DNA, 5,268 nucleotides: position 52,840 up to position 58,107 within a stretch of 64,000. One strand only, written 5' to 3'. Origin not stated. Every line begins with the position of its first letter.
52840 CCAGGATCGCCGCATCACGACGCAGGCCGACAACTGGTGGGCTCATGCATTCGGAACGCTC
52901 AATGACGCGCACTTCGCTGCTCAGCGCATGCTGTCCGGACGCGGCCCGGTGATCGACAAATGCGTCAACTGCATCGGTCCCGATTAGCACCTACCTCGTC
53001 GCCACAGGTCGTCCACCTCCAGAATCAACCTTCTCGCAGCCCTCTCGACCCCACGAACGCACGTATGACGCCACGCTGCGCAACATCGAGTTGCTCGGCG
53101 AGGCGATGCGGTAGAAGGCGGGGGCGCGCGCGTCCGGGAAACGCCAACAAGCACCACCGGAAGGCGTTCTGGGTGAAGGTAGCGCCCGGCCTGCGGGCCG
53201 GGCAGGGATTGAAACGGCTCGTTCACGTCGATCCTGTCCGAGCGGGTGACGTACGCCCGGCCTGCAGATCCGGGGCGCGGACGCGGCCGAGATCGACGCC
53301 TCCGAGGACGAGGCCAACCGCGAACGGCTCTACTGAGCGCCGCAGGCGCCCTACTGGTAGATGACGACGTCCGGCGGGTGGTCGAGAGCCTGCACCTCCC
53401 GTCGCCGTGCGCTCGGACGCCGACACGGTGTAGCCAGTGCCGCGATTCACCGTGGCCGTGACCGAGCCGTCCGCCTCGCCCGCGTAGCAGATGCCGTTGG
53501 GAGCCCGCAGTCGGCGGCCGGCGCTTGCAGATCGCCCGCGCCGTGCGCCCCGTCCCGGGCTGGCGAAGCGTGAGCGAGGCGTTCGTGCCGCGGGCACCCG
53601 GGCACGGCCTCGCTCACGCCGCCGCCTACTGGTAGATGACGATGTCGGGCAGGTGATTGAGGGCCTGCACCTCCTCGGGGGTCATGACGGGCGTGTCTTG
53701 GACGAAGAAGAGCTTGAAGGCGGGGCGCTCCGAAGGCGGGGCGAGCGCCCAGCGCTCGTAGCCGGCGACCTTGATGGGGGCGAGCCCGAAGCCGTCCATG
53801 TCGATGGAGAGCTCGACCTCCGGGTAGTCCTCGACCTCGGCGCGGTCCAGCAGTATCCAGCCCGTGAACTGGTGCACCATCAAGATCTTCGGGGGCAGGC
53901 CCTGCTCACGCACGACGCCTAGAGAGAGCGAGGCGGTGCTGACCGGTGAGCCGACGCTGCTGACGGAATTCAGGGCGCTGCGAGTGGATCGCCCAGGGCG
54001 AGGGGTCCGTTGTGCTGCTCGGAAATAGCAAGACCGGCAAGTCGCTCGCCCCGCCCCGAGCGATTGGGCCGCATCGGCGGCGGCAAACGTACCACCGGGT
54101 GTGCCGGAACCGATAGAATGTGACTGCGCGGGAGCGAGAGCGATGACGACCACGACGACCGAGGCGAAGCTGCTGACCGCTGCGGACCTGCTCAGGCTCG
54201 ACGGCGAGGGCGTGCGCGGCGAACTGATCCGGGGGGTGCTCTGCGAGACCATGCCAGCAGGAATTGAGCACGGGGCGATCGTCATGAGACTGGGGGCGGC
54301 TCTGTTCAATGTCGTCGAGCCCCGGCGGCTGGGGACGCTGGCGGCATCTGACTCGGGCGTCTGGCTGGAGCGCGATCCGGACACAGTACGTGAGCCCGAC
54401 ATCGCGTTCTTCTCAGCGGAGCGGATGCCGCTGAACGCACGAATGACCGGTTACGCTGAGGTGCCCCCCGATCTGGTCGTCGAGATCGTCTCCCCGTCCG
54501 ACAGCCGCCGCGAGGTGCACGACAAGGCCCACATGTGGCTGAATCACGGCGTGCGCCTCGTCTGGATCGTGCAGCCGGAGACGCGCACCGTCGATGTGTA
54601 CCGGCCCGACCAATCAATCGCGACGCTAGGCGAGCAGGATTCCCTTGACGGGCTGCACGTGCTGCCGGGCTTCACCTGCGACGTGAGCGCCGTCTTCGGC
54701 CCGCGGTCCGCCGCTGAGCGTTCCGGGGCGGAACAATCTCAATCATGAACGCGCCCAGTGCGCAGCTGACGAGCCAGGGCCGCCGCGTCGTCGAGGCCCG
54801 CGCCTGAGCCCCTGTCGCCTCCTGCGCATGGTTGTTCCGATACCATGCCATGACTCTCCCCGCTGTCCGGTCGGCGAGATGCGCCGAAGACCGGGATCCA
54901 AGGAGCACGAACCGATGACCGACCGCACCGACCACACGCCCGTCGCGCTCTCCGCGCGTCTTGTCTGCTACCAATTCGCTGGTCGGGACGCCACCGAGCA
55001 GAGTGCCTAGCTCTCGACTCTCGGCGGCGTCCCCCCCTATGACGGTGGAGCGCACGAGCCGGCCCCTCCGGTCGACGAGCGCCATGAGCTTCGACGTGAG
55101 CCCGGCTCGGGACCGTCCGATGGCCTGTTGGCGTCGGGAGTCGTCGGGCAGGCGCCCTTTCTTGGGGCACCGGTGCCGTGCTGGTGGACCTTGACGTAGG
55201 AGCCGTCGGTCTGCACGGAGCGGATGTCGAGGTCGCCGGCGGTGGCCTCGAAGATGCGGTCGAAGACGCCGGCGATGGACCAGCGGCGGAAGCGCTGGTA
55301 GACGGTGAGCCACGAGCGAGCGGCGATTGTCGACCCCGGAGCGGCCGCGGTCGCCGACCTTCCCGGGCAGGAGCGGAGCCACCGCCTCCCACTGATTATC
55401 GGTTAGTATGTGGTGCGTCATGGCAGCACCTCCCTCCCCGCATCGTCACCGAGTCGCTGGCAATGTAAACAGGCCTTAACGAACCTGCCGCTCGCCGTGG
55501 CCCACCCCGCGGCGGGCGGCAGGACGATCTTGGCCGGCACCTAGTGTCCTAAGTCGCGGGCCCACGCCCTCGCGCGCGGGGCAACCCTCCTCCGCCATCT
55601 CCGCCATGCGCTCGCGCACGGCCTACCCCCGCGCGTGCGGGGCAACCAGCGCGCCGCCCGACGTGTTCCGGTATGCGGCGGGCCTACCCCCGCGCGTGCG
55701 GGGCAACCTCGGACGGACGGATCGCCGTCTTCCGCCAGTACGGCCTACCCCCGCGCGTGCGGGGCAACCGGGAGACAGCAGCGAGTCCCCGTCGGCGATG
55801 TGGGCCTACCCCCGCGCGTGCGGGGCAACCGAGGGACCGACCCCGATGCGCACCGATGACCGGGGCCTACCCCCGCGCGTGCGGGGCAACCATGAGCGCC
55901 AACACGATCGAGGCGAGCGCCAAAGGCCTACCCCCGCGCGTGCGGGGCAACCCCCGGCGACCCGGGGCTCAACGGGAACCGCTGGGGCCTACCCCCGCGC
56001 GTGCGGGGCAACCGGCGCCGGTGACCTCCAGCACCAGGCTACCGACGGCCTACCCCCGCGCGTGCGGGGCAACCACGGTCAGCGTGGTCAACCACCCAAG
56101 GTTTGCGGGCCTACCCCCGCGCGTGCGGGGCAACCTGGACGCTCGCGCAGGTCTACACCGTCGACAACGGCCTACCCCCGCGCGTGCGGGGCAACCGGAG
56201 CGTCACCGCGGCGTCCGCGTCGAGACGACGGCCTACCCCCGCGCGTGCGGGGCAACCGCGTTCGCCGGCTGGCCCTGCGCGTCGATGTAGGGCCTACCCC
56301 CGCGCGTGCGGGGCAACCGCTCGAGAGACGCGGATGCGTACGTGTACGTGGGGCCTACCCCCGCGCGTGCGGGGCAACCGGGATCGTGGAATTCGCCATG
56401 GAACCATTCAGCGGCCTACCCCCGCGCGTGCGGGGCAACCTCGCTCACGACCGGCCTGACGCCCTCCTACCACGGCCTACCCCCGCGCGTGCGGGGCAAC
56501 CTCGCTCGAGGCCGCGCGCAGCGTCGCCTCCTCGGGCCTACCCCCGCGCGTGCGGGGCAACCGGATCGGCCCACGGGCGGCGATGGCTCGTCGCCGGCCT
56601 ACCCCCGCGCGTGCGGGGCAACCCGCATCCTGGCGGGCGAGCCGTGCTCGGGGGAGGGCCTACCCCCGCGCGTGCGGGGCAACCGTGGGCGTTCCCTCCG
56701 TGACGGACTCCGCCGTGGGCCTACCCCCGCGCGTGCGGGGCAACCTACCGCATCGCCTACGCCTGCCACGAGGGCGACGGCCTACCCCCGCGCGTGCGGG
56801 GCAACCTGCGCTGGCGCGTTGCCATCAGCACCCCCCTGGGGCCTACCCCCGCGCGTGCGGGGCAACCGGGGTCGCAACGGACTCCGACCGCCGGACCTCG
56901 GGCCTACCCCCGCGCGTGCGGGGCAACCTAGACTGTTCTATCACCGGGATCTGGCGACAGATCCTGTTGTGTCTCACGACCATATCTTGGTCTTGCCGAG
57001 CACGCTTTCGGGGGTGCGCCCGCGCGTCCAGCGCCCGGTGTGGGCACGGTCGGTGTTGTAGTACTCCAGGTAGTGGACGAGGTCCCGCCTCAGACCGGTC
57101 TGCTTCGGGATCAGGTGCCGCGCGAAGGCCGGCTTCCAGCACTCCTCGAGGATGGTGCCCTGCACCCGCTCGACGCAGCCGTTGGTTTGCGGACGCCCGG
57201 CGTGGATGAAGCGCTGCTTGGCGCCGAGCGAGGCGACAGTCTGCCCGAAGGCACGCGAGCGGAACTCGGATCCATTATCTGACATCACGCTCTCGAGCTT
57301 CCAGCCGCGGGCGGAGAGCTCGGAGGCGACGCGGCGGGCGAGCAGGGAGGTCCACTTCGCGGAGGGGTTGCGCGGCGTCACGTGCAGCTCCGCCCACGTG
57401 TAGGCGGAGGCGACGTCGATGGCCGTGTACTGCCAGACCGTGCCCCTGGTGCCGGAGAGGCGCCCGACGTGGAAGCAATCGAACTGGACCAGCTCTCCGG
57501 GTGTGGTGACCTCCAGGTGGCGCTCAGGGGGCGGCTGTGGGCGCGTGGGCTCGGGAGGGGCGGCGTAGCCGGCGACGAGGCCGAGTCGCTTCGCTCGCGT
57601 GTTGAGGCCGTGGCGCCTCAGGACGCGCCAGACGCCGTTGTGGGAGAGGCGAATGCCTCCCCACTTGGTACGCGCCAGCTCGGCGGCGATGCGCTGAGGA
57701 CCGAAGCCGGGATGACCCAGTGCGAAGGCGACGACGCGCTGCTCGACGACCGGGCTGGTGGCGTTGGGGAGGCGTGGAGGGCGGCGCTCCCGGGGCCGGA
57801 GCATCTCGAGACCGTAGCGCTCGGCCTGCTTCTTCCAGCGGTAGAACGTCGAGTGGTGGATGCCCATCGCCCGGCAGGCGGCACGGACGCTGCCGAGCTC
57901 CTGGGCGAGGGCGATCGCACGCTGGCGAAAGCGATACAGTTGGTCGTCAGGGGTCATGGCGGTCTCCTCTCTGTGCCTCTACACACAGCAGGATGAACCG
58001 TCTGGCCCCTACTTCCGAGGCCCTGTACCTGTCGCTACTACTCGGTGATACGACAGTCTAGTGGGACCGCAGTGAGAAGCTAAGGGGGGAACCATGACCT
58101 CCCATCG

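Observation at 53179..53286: Stand-alone crRNA-like unit with a diverged I-C repeat, 44 kb from the cas operon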

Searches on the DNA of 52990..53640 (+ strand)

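Call 26: search_dna_similar(query=window:53179-53215:+, collection=plasmids, mode=distant, max_evalue=10, max_rows=30)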
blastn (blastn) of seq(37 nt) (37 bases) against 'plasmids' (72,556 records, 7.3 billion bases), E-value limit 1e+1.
Records with a match: 186; places in all: 211; records where one place covers at least 80% of the query: 1.
Best place of each record, by identity: >=99% 52; 95-99% 72; 90-95% 53; 80-90% 9.
By first word of the organism name: Streptomyces 39; Phaeobacter 28; Rhizobium 28; Pseudomonas 19; Leisingera 7; Paraburkholderia 5; uncultured 5; Klebsiella 4; Deinococcus 4; Sinorhizobium 4; and 32 more.
By predicted mobility (MOB-suite, as given by PLSDB): non-mobilizable 119; conjugative 48; mobilizable 19.
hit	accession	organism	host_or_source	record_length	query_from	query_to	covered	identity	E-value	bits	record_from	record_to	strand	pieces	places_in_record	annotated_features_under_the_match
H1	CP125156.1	Klebsiella pneumoniae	-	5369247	7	37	84%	83.9%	5e+0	35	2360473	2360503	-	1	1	none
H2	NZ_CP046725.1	Pantoea agglomerans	pure culture,cherry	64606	7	35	78%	86.2%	1e+0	36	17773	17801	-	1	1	none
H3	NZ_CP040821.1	Paroceanicella profunda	Cell culture,Deep seawater from Mariana ...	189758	3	29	73%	89.3%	5e+0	35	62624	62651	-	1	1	thiamine pyrophosphate-requiring protein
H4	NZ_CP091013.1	Burkholderia cenocepacia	-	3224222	6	31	70%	92.3%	1e-1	39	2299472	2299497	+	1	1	none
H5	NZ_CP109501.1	Streptomyces sp. NBC_01426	-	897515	3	28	70%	92.3%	1e+0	36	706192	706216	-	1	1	MFS transporter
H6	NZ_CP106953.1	Eleftheria terrae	soil sample,soil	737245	1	27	73%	88.9%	1e+0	37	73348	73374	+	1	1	DUF4185 domain-containing protein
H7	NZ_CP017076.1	Novosphingobium resinovorum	single cell,soil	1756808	1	28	76%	85.7%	5e+0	34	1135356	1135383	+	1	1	none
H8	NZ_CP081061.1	Leisingera aquaemixtae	-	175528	1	28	76%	85.7%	5e+0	34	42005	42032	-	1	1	aldehyde dehydrogenase family protein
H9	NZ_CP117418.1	Novosphingobium humi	Single cell,Soil from military shooting ...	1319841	2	29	76%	85.7%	5e+0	34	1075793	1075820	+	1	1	none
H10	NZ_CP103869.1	Novosphingobium humi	pure culture,soil biofilm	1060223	2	29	76%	85.7%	5e+0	34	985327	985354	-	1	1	none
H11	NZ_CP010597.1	Phaeobacter inhibens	cell culture,biofilm boat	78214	4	28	68%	92.3%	1e+0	36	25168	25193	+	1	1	AMP-binding protein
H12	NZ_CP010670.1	Phaeobacter inhibens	cell culture,zooplankton aquaculture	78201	4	28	68%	92.3%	1e+0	36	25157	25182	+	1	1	AMP-binding protein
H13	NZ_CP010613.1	Phaeobacter inhibens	cell culture,clam larvae aquaculture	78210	4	28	68%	92.3%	1e+0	36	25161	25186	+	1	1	AMP-binding protein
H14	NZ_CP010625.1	Phaeobacter inhibens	cell culture,fish larvae aquaculture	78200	4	28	68%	92.3%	1e+0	36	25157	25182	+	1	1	AMP-binding protein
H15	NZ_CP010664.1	Phaeobacter inhibens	cell culture,clam larvae aquaculture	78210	4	28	68%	92.3%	1e+0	36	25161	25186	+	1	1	AMP-binding protein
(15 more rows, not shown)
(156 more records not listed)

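Call 27: search_dna_similar(query=window:52990-53640:+, collection=plasmids, mode=distant, max_evalue=0.01, max_rows=20)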
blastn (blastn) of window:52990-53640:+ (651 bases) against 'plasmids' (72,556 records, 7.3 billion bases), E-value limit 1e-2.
Records with a match: 1; places in all: 1; records where one place covers at least 80% of the query: 0.
Best place of each record, by identity: 80-90% 1.
By first word of the organism name: Halobaculum 1.
By predicted mobility (MOB-suite, as given by PLSDB): non-mobilizable 1.
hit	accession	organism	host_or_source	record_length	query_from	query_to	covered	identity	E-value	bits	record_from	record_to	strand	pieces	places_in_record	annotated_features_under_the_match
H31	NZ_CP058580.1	Halobaculum salinum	cell culture,saline soil sample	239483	89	129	6%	87.8%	1e-3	53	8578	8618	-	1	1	3-keto-5-aminohexanoate cleavage protein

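Call 55: search_dna_similar(query=window:53216-53250:+, collection=phages, mode=distant, max_evalue=10, max_rows=10)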
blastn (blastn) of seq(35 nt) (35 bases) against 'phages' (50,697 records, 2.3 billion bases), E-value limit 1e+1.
Records with a match: 8; places in all: 8; records where one place covers at least 80% of the query: 0.
Best place of each record, by identity: >=99% 1; 95-99% 2; 90-95% 5.
By first word of the organism name: Gordonia 2; Pseudomonas 2; Mycobacterium 2; Streptomyces 1; Bacteriophage 1.
By host as written in the record: Gordonia terrae 3612 2; Pseudomonas sp. 2; Mycobacterium smegmatis mc2 155 2; Streptomyces lividans JI 1326 1; - 1.
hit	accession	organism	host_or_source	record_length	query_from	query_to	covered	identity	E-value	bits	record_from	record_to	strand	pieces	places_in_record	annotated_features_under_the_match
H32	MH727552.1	Gordonia phage KidneyBean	Gordonia terrae 3612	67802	3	26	69%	91.7%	4e-1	36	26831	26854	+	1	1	39: tape measure protein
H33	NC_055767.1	Gordonia phage KidneyBean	Gordonia terrae 3612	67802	3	26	69%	91.7%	4e-1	36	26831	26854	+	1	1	39: tail length tape measure protein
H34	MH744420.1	Streptomyces phage Kromp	Streptomyces lividans JI 1326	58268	11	34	69%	91.7%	4e+0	32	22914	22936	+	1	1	25: LysM-like endolysin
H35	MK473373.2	Pseudomonas phage Lana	Pseudomonas sp.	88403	12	33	63%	90.9%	4e+0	32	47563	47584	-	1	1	putative helicase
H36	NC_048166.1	Pseudomonas phage Lana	Pseudomonas sp.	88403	12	33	63%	90.9%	4e+0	32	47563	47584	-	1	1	putative helicase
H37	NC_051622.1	Mycobacterium phage MarkPhew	Mycobacterium smegmatis mc2 155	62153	10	29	57%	95.0%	4e+0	33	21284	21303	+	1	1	27: minor tail protein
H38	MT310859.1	Mycobacterium phage MarkPhew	Mycobacterium smegmatis mc2 155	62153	10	29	57%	95.0%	4e+0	33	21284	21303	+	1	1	27: minor tail protein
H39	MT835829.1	Bacteriophage sp.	human fecal samples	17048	8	25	51%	100.0%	1e+0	34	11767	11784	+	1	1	record has no annotation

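Call 56: search_dna_similar(query=window:53216-53250:+, collection=plasmids, mode=distant, max_evalue=10, max_rows=10)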
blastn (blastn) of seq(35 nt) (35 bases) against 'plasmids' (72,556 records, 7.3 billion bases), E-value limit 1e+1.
Records with a match: 33; places in all: 33; records where one place covers at least 80% of the query: 2.
Best place of each record, by identity: >=99% 6; 95-99% 11; 90-95% 14; 80-90% 2.
By first word of the organism name: Ralstonia 12; Rhizobium 7; Paracoccus 3; Streptomyces 2; Rhodococcus 1; Gemmatirosa 1; Azospirillum 1; Skermanella 1; Aureimonas 1; Burkholderia 1; and 3 more.
By predicted mobility (MOB-suite, as given by PLSDB): non-mobilizable 26; mobilizable 5; conjugative 2.
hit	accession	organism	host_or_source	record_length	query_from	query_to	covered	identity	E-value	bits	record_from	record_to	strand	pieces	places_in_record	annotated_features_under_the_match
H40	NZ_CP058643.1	Rhodococcus sp. ZPP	cell culture,soil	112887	2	34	94%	81.8%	4e+0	34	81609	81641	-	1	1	DUF1259 domain-containing protein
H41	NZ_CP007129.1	Gemmatirosa kalamazoonensis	-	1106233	1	28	80%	85.7%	4e+0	34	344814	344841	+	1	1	record has no annotation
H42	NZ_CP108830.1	Streptomyces sp. NBC_00857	-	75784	10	34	71%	92.0%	4e+0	34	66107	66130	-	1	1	zeta toxin family protein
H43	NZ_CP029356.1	Azospirillum thermophilum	cell culture,hot spring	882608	4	27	69%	95.8%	8e-2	40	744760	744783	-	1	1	cadherin-like domain-containing protein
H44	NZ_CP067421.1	Skermanella sp. TT6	Homo sapiens,single cell,skin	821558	12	33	63%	95.5%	1e+0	37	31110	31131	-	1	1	none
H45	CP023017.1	Ralstonia solanacearum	Solanum tuberosum,single cell,Potato ...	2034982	9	31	66%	91.3%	4e+0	34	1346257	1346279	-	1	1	RND transporter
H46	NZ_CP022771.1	Ralstonia solanacearum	Solanum tuberosum,single cell,Potato ...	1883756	9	31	66%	91.3%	4e+0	34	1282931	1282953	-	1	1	none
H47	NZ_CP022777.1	Ralstonia solanacearum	Solanum tuberosum,single cell,Potato ...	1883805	9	31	66%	91.3%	4e+0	34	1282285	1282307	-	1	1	none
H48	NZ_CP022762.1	Ralstonia solanacearum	Solanum tuberosum,single cell,Potato ...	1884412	9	31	66%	91.3%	4e+0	34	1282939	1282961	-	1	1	none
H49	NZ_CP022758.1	Ralstonia solanacearum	Solanum tuberosum,single cell,Potato ...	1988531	9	31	66%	91.3%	4e+0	34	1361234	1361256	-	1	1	none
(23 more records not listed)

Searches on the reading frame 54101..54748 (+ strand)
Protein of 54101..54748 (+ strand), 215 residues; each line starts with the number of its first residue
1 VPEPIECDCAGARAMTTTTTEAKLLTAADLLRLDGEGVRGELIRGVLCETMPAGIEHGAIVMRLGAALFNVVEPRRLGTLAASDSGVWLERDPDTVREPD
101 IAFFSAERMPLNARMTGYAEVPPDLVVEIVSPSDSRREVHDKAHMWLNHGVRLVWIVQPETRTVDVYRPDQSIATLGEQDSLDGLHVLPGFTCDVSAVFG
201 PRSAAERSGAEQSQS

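Call 12: search_protein_families(library=pfam, max_evalue=0.01, proteins=[window:54101-54748:+])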
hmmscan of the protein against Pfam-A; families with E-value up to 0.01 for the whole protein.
window:54101-54748:+ (215 aa): 1 family
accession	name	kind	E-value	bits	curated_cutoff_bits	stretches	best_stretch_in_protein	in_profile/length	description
PF05685.18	Uma2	-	2.9e-36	125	27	1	28-195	2-171/172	Putative restriction endonuclease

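Call 19: find_encoding_contigs(protein=window:54143-54748:+, flank=10000, max_places=10)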
Protein window:54143-54748:+ (201 aa): no gene with exactly this product is on record in the collection.

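Call 21: find_encoding_contigs(protein=window:54101-54748:+, flank=10000, max_places=10)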
Protein window:54101-54748:+ (215 aa): no gene with exactly this product is on record in the collection.

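Call 65: search_protein_families(library=padloc, max_evalue=0.001, proteins=[window:54143-54748:+])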
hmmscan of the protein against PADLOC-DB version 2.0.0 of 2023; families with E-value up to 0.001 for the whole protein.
window:54143-54748:+ (201 aa): 3 families
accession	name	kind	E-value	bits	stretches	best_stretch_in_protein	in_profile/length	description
PDLC04833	PDC-S03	-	3.6e-21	73.6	1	1-154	16-170/207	-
PDLC04832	PDC-S03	-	2e-19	68.1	1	24-185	23-186/188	-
PDLC04834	PDC-S03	-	5.6e-06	24.2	1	26-152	25-147/184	-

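Call 79: find_homologous_proteins(query=window:54143-54748:+, max_evalue=1e-40)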
Query window:54143-54748:+ (201 aa): 2935 proteins with E <= 1e-40 among 3902 candidates; the best 120 are listed.
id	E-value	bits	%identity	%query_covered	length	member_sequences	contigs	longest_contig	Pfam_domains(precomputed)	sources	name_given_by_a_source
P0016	1.7e-128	444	100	100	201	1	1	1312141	PF05685.19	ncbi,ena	-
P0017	7.1e-111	386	87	97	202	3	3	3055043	PF05685.19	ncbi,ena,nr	ncbi:MAG: Uma2 family endonuclease [Chloroflexota bacterium]|nr:Uma2 family endonuclease [Chloroflex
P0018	1.7e-109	382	86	97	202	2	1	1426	PF05685.19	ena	-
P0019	4.0e-108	377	85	94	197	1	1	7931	PF05685.19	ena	-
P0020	8.6e-108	376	85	99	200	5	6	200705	PF05685.19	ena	-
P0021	2.9e-107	375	84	97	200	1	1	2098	PF05685.19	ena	-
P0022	8.7e-105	366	82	95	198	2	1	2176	PF05685.19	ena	-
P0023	9.7e-105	366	83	94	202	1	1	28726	PF05685.19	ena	-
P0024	3.1e-104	365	83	99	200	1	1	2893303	PF05685.19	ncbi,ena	-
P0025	5.5e-104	364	81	97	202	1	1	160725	PF05685.19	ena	-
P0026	3.2e-103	361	81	94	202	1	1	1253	PF05685.19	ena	-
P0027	4.3e-103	361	81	99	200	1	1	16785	PF05685.19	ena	-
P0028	2.5e-102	358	81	97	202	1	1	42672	PF05685.19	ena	-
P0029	1.0e-101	356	80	97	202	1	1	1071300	PF05685.19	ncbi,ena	-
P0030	1.3e-101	356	79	97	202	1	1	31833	PF05685.19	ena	-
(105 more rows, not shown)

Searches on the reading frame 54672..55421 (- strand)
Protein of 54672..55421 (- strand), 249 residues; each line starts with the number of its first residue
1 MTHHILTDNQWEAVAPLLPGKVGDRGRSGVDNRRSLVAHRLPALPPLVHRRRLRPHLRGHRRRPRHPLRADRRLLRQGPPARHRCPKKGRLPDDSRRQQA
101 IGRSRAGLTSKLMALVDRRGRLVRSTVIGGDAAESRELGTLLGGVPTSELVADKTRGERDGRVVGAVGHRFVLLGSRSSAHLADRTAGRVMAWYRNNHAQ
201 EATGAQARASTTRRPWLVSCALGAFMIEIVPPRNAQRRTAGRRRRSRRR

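Call 12: search_protein_families(library=pfam, max_evalue=0.01, proteins=[window:54672-55421:-])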
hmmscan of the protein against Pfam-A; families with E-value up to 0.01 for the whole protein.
window:54672-55421:- (249 aa): 1 family
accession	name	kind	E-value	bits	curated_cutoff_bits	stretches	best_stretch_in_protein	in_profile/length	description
PF13340.11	DUF4096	-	0.0026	18.4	34.3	1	6-36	1-33/76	Putative transposase of IS4/5 family (DUF4096)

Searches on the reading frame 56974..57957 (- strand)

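Call 12: search_protein_families(library=pfam, max_evalue=0.01, proteins=[window:56974-57957:-])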
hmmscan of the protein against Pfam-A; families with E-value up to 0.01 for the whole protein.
window:56974-57957:- (327 aa): 10 families
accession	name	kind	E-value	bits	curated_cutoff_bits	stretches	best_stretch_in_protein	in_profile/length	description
PF13565.12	HTH_32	-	1.2e-12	48.7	33.7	1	37-113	1-73/73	Homeodomain-like domain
PF13518.12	HTH_28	-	4.9e-12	46.2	25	1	10-60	1-51/52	Helix-turn-helix domain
PF13551.12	HTH_29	-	1.1e-10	41.9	28.1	1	11-73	1-64/64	Winged helix-turn helix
PF00665.32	rve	-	6.6e-10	39.6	32.6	1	152-256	3-102/102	Integrase core domain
PF13683.12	rve_3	-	3.4e-08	33.5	26.5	1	245-308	2-61/67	Integrase core domain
PF01527.26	HTH_Tnp_1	-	4.7e-08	33.6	24.1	1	10-54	11-55/75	Transposase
PF13384.12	HTH_23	-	7.3e-08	32.4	24.6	1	11-51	7-47/50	Homeodomain-like domain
PF13276.12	HTH_21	-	0.0013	19.4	28.1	1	83-124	19-58/60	HTH-like domain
PF13542.12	HTH_Tnp_ISL3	-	0.0028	17.5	27.4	0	9-37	15-42/51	Helix-turn-helix domain of transposase family ISL3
PF13011.12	LZ_Tnp_IS481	-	0.0034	18.1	22.2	1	21-70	25-74/85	leucine-zipper of insertion element IS481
